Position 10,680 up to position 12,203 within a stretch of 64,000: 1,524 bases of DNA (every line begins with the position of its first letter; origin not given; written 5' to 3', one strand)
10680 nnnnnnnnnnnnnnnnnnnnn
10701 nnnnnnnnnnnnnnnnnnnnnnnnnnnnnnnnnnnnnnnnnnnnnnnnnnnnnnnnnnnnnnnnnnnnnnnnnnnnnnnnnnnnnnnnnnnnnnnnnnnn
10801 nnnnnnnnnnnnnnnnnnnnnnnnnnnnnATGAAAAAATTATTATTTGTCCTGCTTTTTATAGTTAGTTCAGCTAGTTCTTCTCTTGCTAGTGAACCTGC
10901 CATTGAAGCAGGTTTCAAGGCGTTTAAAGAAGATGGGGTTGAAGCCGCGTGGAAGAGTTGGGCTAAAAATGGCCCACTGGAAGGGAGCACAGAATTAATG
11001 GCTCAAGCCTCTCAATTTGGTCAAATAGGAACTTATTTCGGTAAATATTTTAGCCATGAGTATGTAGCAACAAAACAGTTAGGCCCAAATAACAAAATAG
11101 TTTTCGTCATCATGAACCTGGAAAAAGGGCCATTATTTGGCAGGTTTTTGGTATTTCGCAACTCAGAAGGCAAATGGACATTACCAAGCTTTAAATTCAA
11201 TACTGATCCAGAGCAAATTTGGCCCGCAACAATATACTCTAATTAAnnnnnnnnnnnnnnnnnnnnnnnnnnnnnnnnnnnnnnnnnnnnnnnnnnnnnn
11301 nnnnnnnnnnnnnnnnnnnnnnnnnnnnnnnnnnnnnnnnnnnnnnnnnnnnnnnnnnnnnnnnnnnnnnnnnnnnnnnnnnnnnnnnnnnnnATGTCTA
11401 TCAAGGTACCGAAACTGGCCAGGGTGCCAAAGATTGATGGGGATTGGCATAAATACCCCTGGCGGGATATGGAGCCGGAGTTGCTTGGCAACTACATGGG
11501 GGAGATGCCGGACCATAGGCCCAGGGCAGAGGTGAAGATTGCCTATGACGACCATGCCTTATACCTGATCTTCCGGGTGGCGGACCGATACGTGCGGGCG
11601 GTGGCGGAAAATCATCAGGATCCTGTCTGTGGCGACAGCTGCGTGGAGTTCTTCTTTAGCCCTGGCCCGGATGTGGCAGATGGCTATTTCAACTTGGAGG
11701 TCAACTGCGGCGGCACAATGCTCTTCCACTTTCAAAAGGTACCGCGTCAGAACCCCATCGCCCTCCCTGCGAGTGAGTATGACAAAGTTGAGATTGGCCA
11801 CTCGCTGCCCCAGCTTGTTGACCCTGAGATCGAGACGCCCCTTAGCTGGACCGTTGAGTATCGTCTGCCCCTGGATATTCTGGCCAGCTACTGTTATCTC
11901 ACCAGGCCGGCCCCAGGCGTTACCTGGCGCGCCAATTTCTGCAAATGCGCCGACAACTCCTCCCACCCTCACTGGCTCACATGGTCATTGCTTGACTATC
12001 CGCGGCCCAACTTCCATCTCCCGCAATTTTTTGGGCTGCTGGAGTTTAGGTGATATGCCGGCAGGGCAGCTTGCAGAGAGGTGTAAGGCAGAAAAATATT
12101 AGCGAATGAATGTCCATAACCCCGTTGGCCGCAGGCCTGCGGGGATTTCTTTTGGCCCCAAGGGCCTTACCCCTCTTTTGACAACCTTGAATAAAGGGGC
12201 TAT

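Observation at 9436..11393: AT-rich islet of three orphan ORFs separated by integron attC-like sites, with no integrase in the window (CALIN-like)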

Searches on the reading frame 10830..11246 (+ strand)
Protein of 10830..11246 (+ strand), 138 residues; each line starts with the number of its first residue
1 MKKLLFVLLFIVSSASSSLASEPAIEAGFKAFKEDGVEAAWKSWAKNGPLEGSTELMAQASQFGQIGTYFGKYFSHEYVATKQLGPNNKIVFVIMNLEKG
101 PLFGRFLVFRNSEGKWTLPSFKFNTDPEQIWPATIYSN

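Call 11: search_protein_families(library=pfam, proteins=[window:10830-11246:+], max_evalue=0.1)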
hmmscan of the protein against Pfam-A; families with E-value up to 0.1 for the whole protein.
window:10830-11246:+ (138 aa): 0 families

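Call 16: find_homologous_proteins(query=window:10830-11246:+)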
Query window:10830-11246:+ (138 aa): 10 proteins with E <= 0.001 among 45 candidates.
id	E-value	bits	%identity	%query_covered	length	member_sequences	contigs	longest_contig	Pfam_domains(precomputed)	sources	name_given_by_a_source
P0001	3.2e-86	305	100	100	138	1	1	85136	-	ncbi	ncbi:MAG: hypothetical protein ABFR97_04270 [Thermodesulfobacteriota bacterium]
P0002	1.2e-62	228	72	100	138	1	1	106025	-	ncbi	ncbi:MAG: hypothetical protein AB1427_07975 [Thermodesulfobacteriota bacterium]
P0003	6.9e-62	226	72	97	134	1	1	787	-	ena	-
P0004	3.6e-60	220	69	100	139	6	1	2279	-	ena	-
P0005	5.9e-59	216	67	99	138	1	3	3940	-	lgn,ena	-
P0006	2.2e-57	211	71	100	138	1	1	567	-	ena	-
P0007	8.7e-56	206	64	98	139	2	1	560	-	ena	-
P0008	3.6e-54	201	62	100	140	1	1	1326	-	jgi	jgi:hypothetical protein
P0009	9.7e-49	183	56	100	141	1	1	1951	-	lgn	-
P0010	1.7e-34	137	74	59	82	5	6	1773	-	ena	-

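Call 17: find_encoding_contigs(protein=P0002, flank=10000, max_places=3)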
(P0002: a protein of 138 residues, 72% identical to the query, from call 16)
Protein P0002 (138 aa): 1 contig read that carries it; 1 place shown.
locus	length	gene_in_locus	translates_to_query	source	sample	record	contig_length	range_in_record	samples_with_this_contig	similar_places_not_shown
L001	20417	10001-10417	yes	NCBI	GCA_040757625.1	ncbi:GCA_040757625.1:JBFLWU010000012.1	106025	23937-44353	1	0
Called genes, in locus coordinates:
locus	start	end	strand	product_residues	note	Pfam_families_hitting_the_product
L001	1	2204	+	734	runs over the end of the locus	PF04879:Molybdop_Fe4S4, PF00384:Molybdopterin, PF01568:Molydop_binding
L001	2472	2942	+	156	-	PF01980:TrmO_N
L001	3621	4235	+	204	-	-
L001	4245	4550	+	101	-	PF07238:PilZ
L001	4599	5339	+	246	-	PF07238:PilZ, PF01814:Hemerythrin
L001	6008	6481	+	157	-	-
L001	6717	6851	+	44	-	PF07295:DUF1451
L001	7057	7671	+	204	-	PF22491:DUF6988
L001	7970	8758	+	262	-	PF08867:FRG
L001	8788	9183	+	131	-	-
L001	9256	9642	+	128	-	-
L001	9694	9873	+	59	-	-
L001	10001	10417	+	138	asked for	-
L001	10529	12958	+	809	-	-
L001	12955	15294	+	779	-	PF13529:Peptidase_C39_2 (weak)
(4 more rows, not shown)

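Call 18: find_encoding_contigs(protein=P0005, flank=5000, max_places=3)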
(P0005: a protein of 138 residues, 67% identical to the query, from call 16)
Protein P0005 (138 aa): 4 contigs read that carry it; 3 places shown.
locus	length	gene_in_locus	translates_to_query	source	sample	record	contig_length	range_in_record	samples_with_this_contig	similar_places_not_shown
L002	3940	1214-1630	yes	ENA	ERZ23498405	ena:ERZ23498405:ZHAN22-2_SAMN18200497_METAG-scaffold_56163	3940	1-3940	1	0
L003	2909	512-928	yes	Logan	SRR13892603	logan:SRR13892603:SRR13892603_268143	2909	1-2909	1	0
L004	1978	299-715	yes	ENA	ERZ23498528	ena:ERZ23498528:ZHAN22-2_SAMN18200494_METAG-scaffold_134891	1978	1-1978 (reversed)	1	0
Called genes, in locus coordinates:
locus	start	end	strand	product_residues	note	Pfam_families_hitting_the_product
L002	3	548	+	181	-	?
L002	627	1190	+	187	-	-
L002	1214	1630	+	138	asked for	-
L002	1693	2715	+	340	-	-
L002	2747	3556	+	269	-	PF13240:Zn_Ribbon_1 (weak), PF02517:Rce1-like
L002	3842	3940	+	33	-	?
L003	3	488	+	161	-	?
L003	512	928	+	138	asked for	-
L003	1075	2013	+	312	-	-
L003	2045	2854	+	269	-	PF13240:Zn_Ribbon_1 (weak), PF02517:Rce1-like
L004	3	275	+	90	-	?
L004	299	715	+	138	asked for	-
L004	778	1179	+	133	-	-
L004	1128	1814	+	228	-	-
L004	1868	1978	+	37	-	?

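Call 19: find_encoding_contigs(protein=P0004, flank=5000, max_places=3)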
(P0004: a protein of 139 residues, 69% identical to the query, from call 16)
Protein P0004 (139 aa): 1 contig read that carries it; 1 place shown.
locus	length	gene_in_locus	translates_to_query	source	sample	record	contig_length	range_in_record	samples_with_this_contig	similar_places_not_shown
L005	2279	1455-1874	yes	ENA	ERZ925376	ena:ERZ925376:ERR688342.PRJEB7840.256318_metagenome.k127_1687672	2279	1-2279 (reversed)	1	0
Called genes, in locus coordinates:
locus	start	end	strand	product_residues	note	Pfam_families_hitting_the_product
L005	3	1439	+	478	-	?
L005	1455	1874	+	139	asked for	-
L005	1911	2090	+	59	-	-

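Call 79: search_protein_families(library=padloc, proteins=[window:10830-11246:+], max_evalue=0.01)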
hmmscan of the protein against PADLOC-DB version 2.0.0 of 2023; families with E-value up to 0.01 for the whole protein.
window:10830-11246:+ (138 aa): 0 families

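Call 80: search_protein_families(library=ncbifam, proteins=[window:10830-11246:+], max_evalue=0.01)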
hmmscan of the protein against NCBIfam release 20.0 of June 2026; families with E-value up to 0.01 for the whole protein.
window:10830-11246:+ (138 aa): 0 families

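Call 81: predict_structure(alignment_id=A5)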
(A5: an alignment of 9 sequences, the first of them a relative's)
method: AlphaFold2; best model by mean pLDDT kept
length: 138 residues; sequences in the alignment: 9
mean_pLDDT: 82.4   pTM: 0.73
mean pLDDT of the five models: 82.4, 81.6, 78.1, 76.5, 59.1
residues with pLDDT >= 90: 57; 70-90: 56; 50-70: 16; < 50: 9
segments of 3 or more residues with pLDDT < 50: 12-18
pLDDT, mean of each block of 10 residues (from residue 1): 55 46 88 92 89 87 83 91 91 93 93 86 88 70
secondary structure, 60 per line:
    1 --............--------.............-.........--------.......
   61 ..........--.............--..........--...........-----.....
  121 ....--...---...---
elements in order: H3-14 H23-35 H37-45 H54-70 E73-85 E88-97 E100-110 E116-124

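Call 84: fold_search(model_id=the predicted structure, library=pdb)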
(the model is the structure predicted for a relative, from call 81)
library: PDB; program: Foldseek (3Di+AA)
matches with E <= 10: 897; with E <= 0.001: 0
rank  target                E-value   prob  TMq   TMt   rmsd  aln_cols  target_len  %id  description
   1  3cu3                  2.1e-03  1.00  0.45  0.40   5.7       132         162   14  Crystal structure of a domain of unknown function with a cystatin-like fold (npun_r1993) from nostoc punctiforme pcc 731 (released 2008-04-29)
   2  9i9t_B                3.2e-03  0.99  0.38  0.11   6.3       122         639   16  Room-temperature structure of PBP2a at EuXFEL (released 2026-02-18)
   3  3d9r_D                4.9e-03  1.00  0.47  0.50   6.5       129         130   13  Crystal structure of ketosteroid isomerase-like protein (YP_049581.1) from ERWINIA CAROTOVORA ATROSEPTICA SCRI1043 at  (released 2008-07-01)
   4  9i9s_B                5.9e-03  1.00  0.43  0.12   4.2        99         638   13  Room temperature structure of PBP2a at the LCLS (released 2026-02-18)
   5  5u9o_E                6.7e-03  0.98  0.37  0.36   6.5       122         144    8  Cocrystal structure of the intermembrane space region of the plastid division proteins PARC6 and PDV1 (released 2017-12-20)
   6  4orl                  7.1e-03  1.00  0.49  0.58   5.3       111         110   11  Crystal structure of a DUF4783 family protein (BACOVA_04304) from Bacteroides ovatus ATCC 8483 at 1.40 A resolution (released 2014-03-05)
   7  7c5v_B                7.1e-03  0.97  0.37  0.33   7.4       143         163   12  Crystal structure of the iota-carbonic anhydrase from cyanobacterium complexed with bicarbonate (released 2021-04-28)
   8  4q53_B                7.6e-03  1.00  0.39  0.48   2.9        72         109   11  Crystal structure of a DUF4783 family protein (BACUNI_04292) from Bacteroides uniformis ATCC 8492 at 1.27 A resolution (released 2014-07-16)
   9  3flj                  8.1e-03  0.98  0.41  0.40   6.8       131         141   14  Crystal structure of uncharacterized protein conserved in bacteria with a cystatin-like fold (YP_168589.1) from SILICIBA (released 2009-01-13)
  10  3d9r_A                9.1e-03  1.00  0.47  0.48   6.1       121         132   14  Crystal structure of ketosteroid isomerase-like protein (YP_049581.1) from ERWINIA CAROTOVORA ATROSEPTICA SCRI1043 at  (released 2008-07-01)
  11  6p77_A                9.1e-03  0.98  0.43  0.43   6.1       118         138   11  2.5 Angstrom structure of Caci_6494 from Catenulispora Acidiphila (released 2020-06-17)
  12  3d9r_B                9.7e-03  1.00  0.46  0.47   6.2       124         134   14  Crystal structure of ketosteroid isomerase-like protein (YP_049581.1) from ERWINIA CAROTOVORA ATROSEPTICA SCRI1043 at  (released 2008-07-01)
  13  7kd9_C                1.0e-02  0.82  0.34  0.24  11.6       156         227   13  Crystal Structure of Gallic Acid Decarboxylase from Arxula adeninivorans (released 2021-02-17)
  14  6d63_E                1.1e-02  0.97  0.38  0.43   6.6       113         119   17  The structure of AtzH: a little known member of the atrazine breakdown pathway (released 2018-11-14)
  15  6w3w                  1.2e-02  1.00  0.35  0.43   3.5        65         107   12  An enumerative algorithm for de novo design of proteins with diverse pocket structures (released 2020-04-08)
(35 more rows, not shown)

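Call 100: search_dna_similar(query=window:10830-11246:+, collection=plasmids, mode=protein, max_rows=10, max_evalue=0.001)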
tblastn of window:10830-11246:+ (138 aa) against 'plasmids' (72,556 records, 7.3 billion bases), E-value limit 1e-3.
No match.

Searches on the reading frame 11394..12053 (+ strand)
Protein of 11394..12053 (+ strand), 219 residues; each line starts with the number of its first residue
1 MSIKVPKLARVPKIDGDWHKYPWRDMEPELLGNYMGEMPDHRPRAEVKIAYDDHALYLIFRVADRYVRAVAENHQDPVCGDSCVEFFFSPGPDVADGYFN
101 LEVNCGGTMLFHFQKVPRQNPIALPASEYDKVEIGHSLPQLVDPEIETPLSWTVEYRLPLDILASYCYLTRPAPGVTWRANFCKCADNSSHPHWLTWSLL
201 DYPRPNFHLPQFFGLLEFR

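Call 11: search_protein_families(library=pfam, proteins=[window:11394-12053:+], max_evalue=0.1)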
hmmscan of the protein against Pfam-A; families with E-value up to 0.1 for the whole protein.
window:11394-12053:+ (219 aa): 2 families
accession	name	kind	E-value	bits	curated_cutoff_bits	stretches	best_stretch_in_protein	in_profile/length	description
PF16011.10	CBM9_2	-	3.6e-36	125.2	25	1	41-218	27-199/199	Carbohydrate-binding family 9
PF06452.16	CBM9_1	-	0.00018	21.9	23.4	1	14-96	5-80/185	Carbohydrate family 9 binding domain-like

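Call 15: find_encoding_contigs(protein=window:11394-12053:+, flank=10000, max_places=6)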
Protein window:11394-12053:+ (219 aa): no gene with exactly this product is on record in the collection.

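Call 48: find_related_loci(query=window:11394-12053:+, collection=genome_contigs, flank=8000)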
Query window:11394-12053:+ (219 aa) in genome_contigs; peptide patterns used: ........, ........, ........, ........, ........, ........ (x = any residue, [..] = any of these).
600 stretches matched a pattern (row limit reached: there are more); 524 encode a relative of the query (tblastn E <= 1e-3); the best 80 are kept; 80 distinct loci.
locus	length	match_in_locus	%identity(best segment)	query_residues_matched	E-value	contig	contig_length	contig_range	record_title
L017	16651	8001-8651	60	2-218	4e-93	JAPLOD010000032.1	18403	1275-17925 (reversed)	MAG: Planctomycetota bacterium isolate LacPavin_0920_SED3_MAG_65_12 LacPavin_0920_SED3_scaffold_343375, whole genome sho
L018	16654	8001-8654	61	1-218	2e-92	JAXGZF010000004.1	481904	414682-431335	MAG: Desulfobacterales bacterium isolate AnMBR.bin530 bin530_4, whole genome shotgun sequence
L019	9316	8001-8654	62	1-218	1e-91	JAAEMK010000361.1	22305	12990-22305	MAG: Desulfobacteraceae bacterium isolate Bse_4 BseG_CONTIG828558, whole genome shotgun sequence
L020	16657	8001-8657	61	1-219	4e-91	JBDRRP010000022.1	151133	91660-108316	MAG: Pseudomonadota bacterium isolate MEGAHIT-group-2.99 k141_903415, whole genome shotgun sequence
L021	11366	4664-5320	59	1-219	2e-91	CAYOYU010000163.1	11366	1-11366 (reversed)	MAG TPA_asm: uncultured Syntrophorhabdaceae bacterium isolate binchicken_co232_11 genome assembly, contig: NODE_11201_le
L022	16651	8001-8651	58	1-218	4e-90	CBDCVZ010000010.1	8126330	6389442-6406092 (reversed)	MAG: Saprospiraceae bacterium isolate 921b2152-6f96-47fe-8f54-a73ed45dd7d4 genome assembly, contig: contig_10, whole gen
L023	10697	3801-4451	58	2-218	3e-90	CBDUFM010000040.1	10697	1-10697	MAG TPA_asm: uncultured bacterium isolate SRR22808126_binner23_Refined_68 genome assembly, contig: ERZ25043457.3677, who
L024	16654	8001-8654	60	1-218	3e-89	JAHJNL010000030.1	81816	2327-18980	MAG: Proteobacteria bacterium isolate Old_saline_glass_biofilm.mb.15 Old_saline_glass_b.mb.15_k141_13367, whole genome s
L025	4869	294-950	57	1-219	7e-89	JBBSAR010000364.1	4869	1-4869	MAG: Desulfatiglandales bacterium isolate La6_metabat2.031 La6_metabat2.031_K_2816216_L_4869_cov_10.0000, whole genome s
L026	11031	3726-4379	59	1-218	1e-88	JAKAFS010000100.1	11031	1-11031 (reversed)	MAG: Deltaproteobacteria bacterium isolate WY2.bin112 NODE_9500_length_11031_cov_1.682502, whole genome shotgun sequence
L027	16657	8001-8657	58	1-219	2e-87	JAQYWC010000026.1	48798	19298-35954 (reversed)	MAG: Desulfobacterium sp. isolate Pec_A4_megahit_bin17 Pec_A4_megahit_bin17_c_000000094969, whole genome shotgun sequenc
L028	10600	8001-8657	59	1-219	3e-87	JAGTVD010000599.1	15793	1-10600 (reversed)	MAG: Desulfatitalea sp. isolate SH-MAG143 SH-MAG143_contig_000599, whole genome shotgun sequence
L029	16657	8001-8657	58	1-219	3e-87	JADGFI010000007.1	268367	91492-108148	MAG: Desulfobacteraceae bacterium isolate OB14 NODE_7_length_268367_cov_7.765791, whole genome shotgun sequence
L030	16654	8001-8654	56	1-218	3e-87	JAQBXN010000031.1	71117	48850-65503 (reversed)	MAG: Planctomycetota bacterium isolate casp150-mb.279 NODE_897_length_71117_cov_0.340731, whole genome shotgun sequence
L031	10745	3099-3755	59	1-219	7e-87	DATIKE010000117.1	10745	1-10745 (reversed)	MAG TPA_asm: Phycisphaerae bacterium isolate SMAG_U15710 k141_98884, whole genome shotgun sequence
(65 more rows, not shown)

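Call 80: search_protein_families(library=ncbifam, proteins=[window:11394-12053:+], max_evalue=0.01)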
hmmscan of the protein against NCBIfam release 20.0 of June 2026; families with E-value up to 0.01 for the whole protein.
window:11394-12053:+ (219 aa): 0 families
